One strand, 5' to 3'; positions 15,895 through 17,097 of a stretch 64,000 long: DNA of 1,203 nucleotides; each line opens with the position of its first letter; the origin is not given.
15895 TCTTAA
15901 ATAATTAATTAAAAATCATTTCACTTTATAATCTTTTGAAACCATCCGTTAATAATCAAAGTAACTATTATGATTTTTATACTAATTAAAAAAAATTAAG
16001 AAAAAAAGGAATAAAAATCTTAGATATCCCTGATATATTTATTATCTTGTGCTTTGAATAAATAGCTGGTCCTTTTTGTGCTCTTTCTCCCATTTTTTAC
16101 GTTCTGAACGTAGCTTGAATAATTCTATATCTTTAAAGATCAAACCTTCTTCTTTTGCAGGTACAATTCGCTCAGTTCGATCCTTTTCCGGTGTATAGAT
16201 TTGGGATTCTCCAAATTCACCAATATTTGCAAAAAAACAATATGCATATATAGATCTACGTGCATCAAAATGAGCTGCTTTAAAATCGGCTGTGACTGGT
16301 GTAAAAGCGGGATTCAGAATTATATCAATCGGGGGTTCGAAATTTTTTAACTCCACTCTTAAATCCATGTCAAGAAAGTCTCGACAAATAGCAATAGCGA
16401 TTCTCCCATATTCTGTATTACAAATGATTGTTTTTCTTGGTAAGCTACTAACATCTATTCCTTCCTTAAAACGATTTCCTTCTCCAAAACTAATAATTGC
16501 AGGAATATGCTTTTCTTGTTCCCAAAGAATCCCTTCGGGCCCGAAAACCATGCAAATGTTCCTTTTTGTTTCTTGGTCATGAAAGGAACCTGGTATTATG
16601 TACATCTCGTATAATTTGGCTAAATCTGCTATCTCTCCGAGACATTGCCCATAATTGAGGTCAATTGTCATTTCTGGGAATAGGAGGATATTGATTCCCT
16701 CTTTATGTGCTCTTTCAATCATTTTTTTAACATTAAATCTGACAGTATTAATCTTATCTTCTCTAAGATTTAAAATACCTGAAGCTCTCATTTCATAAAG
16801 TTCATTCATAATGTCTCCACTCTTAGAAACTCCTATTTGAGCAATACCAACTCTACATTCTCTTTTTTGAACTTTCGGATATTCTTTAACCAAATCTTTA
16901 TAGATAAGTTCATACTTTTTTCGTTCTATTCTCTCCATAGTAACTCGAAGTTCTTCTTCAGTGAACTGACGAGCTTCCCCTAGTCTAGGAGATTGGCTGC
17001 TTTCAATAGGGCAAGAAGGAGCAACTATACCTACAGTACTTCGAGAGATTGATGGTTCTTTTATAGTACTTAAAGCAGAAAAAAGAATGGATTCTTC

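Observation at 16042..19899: Giant TPR-like repeat protein ending in a nitrilase-superfamily (CN hydrolase) domain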

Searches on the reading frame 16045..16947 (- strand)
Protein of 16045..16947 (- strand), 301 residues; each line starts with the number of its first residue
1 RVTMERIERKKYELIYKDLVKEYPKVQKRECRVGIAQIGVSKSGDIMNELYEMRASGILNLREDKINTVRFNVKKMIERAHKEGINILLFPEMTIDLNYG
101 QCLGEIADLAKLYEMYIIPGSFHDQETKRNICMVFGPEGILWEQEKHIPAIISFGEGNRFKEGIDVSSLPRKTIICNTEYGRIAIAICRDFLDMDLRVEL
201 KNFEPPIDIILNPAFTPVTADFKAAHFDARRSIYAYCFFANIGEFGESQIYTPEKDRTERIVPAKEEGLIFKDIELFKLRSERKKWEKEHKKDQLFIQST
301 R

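Call 17: search_solved_structures(query=window:16045-16947:-, max_evalue=10, show_alignments=3)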
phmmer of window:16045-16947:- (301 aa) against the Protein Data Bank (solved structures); distinct sequences matched with E-value up to 10: 8.
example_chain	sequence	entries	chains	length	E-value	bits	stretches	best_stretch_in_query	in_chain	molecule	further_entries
2w1v_A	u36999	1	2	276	0.00039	23.1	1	90-195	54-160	NITRILASE HOMOLOG 2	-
7elf_A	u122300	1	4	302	0.0064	19.1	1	130-262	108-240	KLLA0E15247p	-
1f89_A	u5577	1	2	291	0.23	14.1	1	106-220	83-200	32.5 KDA PROTEIN YLR351C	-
1dci_A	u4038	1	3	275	0.26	13.9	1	13-114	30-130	DIENOYL-COA ISOMERASE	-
28to_B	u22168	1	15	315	0.49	13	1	239-279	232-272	Cyanide degrading enzyme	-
9yfd_A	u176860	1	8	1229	0.57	12.8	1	183-288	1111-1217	Defense-associated reverse transcriptase 1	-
5h8i_A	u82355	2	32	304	0.96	12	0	64-102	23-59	N-carbamoylputrescine amidohydrolase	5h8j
1tvg_A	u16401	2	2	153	1.3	11.6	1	123-209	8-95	LOC51668 protein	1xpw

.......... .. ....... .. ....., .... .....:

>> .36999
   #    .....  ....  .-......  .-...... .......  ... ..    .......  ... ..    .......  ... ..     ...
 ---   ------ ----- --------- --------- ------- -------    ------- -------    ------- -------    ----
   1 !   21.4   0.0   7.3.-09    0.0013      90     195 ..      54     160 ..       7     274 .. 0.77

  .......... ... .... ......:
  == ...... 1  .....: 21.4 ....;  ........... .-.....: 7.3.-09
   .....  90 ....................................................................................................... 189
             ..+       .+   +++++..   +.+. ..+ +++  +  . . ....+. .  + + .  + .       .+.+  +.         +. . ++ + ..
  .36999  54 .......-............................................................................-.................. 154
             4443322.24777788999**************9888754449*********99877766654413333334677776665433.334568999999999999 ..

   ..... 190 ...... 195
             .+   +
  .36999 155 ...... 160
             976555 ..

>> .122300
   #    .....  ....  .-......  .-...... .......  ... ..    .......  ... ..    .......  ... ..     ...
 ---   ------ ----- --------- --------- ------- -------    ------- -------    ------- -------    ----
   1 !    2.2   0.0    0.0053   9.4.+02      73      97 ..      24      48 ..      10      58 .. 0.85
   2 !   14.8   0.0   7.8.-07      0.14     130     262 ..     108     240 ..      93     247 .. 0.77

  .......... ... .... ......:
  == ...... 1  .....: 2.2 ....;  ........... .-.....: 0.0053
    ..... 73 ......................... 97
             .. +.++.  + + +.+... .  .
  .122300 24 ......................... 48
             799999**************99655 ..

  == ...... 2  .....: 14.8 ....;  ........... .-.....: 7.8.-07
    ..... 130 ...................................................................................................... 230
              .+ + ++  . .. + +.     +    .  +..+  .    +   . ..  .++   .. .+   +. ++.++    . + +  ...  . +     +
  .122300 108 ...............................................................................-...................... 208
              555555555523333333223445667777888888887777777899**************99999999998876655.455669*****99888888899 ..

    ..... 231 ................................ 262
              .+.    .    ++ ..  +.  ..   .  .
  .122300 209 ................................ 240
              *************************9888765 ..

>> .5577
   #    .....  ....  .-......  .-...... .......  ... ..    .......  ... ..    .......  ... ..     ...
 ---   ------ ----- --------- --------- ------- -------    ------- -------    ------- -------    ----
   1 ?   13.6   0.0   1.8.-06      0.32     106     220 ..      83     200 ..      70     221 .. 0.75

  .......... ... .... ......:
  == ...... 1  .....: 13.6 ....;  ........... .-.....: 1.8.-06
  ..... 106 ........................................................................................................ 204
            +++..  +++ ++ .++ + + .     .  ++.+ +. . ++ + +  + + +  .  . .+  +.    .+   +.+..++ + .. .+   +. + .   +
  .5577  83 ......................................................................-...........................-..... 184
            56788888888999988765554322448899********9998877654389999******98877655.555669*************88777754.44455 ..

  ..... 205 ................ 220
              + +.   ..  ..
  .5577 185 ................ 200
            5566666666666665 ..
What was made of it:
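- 16510..16512 (-): Catalytic Lys1130 (EQEKHIP). Aligned to the Nit2 Lys (call 17).
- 16462..16464 (-): Second Glu of the tetrad, Glu1146. Aligned to the Glu of the Nit2 'FQES' motif (call 17).
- On Nitrilase / CN-hydrolase superfamily (Pfam PF00795): K, E and C align with those of Nit2 (call 17).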

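Call 20: search_solved_structures(query=A1, max_evalue=1, show_alignments=2)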
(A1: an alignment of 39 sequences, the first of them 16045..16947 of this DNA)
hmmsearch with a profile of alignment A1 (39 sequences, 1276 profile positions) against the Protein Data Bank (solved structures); distinct sequences matched with E-value up to 1: 24.
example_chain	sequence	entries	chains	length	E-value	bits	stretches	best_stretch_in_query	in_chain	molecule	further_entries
7ue2_A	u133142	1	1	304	4.5e-10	41.3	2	69-251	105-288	RPB_PLP3_R6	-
7uni_A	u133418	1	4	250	1.2e-05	26.6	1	58-255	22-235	SP2-ZnPPaM designed chlorophyll dimer protein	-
7unh_A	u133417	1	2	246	1.3e-05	26.5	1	58-255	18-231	SP2 designed chlorophyll dimer protein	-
8glt_1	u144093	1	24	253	5e-05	24.5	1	63-256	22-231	C2-chlorophyll-comp_O32-15_ctermHis, polyalanine model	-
7obi_A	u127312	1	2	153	0.0004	21.5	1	605-740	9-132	CTPR-rv4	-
8f6q_A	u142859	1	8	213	0.0035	18.4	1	64-207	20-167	C8-71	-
8e0l_A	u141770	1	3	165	0.0083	17.2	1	148-250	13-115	BGL06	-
1yxr_A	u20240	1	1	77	0.0098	16.9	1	5-71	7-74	vacuolar protein sorting factor 4A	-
2jq9_A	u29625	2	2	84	0.01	16.9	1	5-76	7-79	Vacuolar protein sorting-associating protein 4A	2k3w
2cpt_A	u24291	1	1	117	0.027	15.5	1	6-77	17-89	Vacuolar sorting protein 4b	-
4u7y_A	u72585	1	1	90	0.072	14.1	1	6-77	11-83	Vacuolar protein sorting-associated protein 4B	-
6vfh_A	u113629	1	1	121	0.075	14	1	590-686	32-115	T33_dn10A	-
3kd7_A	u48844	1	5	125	0.091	13.7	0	597-673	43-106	CTPR390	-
8bda_C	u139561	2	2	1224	0.12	13.4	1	649-712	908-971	Intraflagellar transport protein 121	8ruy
2jqh_A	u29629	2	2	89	0.15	13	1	6-77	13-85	Vacuolar protein sorting-associating protein 4B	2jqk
2w1v_A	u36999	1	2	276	0.21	12.5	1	1079-1124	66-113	NITRILASE HOMOLOG 2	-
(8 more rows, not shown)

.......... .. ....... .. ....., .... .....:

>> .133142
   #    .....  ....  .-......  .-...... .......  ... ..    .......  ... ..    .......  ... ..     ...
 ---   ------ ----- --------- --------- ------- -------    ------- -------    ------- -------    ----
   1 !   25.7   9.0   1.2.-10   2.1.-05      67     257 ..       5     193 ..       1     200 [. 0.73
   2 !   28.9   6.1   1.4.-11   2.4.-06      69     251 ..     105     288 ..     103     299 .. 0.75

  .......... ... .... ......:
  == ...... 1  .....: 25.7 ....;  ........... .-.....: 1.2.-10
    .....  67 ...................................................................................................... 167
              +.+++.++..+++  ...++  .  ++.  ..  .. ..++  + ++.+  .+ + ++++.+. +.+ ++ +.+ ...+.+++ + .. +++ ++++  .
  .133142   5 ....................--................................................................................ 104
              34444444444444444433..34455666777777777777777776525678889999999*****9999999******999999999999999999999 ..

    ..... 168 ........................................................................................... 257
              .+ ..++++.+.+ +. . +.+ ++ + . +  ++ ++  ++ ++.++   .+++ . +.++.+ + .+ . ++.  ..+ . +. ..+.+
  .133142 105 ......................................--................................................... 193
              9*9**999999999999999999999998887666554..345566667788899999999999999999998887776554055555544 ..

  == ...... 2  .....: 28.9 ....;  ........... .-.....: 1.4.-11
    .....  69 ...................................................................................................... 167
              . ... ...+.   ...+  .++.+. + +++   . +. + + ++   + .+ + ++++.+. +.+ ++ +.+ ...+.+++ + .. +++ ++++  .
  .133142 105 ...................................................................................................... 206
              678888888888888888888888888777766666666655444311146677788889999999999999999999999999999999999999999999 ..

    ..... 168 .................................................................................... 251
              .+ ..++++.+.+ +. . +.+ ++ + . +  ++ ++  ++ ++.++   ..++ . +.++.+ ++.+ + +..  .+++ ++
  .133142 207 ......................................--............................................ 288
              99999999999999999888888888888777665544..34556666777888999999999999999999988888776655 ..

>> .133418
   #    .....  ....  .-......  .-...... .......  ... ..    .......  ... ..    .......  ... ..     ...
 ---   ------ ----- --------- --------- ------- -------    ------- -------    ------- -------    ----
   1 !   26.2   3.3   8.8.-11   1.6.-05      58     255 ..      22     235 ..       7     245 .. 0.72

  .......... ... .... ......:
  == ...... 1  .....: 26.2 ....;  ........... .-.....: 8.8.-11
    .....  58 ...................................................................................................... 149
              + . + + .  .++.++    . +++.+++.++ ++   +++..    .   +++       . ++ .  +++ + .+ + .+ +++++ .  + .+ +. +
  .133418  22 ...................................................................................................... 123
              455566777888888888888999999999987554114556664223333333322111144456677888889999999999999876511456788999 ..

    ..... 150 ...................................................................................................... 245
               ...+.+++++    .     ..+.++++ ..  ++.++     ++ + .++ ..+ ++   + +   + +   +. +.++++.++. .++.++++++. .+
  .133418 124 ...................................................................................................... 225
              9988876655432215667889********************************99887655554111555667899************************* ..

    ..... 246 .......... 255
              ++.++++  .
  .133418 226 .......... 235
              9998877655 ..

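Call 28: predict_structure(alignment_id=A1)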
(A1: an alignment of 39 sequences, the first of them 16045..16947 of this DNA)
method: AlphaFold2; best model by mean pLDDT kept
length: 301 residues; sequences in the alignment: 39
mean_pLDDT: 74.4   pTM: 0.80
mean pLDDT of the five models: 74.4, 73.7, 68.6, 67.2, 61.5
residues with pLDDT >= 90: 67; 70-90: 127; 50-70: 81; < 50: 26
segments of 3 or more residues with pLDDT < 50: 1-7, 225-233, 295-301
pLDDT, mean of each block of 10 residues (from residue 1): 44 87 89 88 78 76 86 94 95 65 88 93 76 90 75 58 59 89 78 69 83 62 48 59 61 55 83 85 76 45 30
secondary structure, 60 per line:
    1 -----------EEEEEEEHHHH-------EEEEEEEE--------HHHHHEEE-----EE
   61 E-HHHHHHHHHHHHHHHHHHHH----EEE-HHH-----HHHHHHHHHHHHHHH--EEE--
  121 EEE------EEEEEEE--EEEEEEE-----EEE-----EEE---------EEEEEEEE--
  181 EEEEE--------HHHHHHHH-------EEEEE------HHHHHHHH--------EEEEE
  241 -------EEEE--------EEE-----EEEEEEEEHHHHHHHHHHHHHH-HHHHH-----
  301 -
elements in order: E12-18 H19-22 E30-37 H46-50 E51-53 E59-61 H63-82 E87-89 H99-113 E116-118 E121-123 E130-136 E139-145 E151-153 E159-161 E171-178 E181-185 H194-201 E209-213 H220-227 E236-240 E248-251 E260-262 E268-275 H276-289 H291-295

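Call 31: fold_search(model_id=the predicted structure, library=pdb)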
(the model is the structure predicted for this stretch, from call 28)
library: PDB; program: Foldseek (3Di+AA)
matches with E <= 10: 704; with E <= 0.001: 149
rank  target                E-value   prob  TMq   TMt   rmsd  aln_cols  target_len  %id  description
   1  2w1v_A                3.2e-13  1.00  0.65  0.70   4.7       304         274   18  Crystal structure of mouse nitrilase-2 at 1.4A resolution (released 2008-12-16)
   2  6ypa_D                5.9e-12  1.00  0.57  0.64   5.0       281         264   18  The C146A variant of an amidase from Pyrococcus horikoshii with bound glutaramide (released 2020-06-03)
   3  5h8j_H                1.4e-11  1.00  0.59  0.65   6.1       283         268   17  Crystal structure of Medicago truncatula N-carbamoylputrescine amidohydrolase (MtCPA) in complex with cadaverine (released 2016-04-20)
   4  6ypa_B                1.8e-11  1.00  0.57  0.63   5.6       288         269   18  The C146A variant of an amidase from Pyrococcus horikoshii with bound glutaramide (released 2020-06-03)
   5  2vhh_B                2.7e-11  1.00  0.56  0.45  13.9       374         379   16  Crystal structure of a pyrimidine degrading enzyme from Drosophila melanogaster (released 2008-03-25)
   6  2vhi_C                3.1e-11  1.00  0.55  0.45  10.9       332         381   18  Crystal structure of a pyrimidine degrading enzyme from Drosophila melanogaster (released 2008-03-25)
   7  2vhh_C                3.7e-11  1.00  0.54  0.43  10.9       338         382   16  Crystal structure of a pyrimidine degrading enzyme from Drosophila melanogaster (released 2008-03-25)
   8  5h8j_I                4.7e-11  1.00  0.60  0.61   5.6       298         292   16  Crystal structure of Medicago truncatula N-carbamoylputrescine amidohydrolase (MtCPA) in complex with cadaverine (released 2016-04-20)
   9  2vhh_A                5.3e-11  1.00  0.58  0.51   9.2       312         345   17  Crystal structure of a pyrimidine degrading enzyme from Drosophila melanogaster (released 2008-03-25)
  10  8pt4_C                5.3e-11  1.00  0.58  0.50  12.1       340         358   17  beta-Ureidopropionase tetramer (released 2024-01-10)
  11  8pt4_D                5.3e-11  1.00  0.58  0.50  12.1       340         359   17  beta-Ureidopropionase tetramer (released 2024-01-10)
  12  8pt4_A                5.3e-11  1.00  0.58  0.49  12.1       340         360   17  beta-Ureidopropionase tetramer (released 2024-01-10)
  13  2vhi_E                6.7e-11  1.00  0.53  0.43  11.5       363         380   17  Crystal structure of a pyrimidine degrading enzyme from Drosophila melanogaster (released 2008-03-25)
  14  5h8j_P                7.6e-11  1.00  0.58  0.62   5.2       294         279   16  Crystal structure of Medicago truncatula N-carbamoylputrescine amidohydrolase (MtCPA) in complex with cadaverine (released 2016-04-20)
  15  6ypa_A                9.7e-11  1.00  0.56  0.63   5.0       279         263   18  The C146A variant of an amidase from Pyrococcus horikoshii with bound glutaramide (released 2020-06-03)
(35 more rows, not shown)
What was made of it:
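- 16045..16947 (-): Residues 985-1285: nitrilase (CN hydrolase) cassette, including the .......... lead-in. Fold match to Nit2 and others (calls 28, 31).
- On Nitrilase / CN-hydrolase superfamily (Pfam PF00795): All 50 listed are nitrilase-superfamily enzymes; the best is 2w1v, E=3e-13, TM 0.65-0.70 (calls 28, 31).
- Checked: A model of residues 985-1285 (pLDDT 74, pTM 0.80) matches nitrilase-superfamily structures; the best is mouse Nit2 (2w1v), Foldseek E=3e-13, TM 0.65-0.70 (calls 28, 31).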
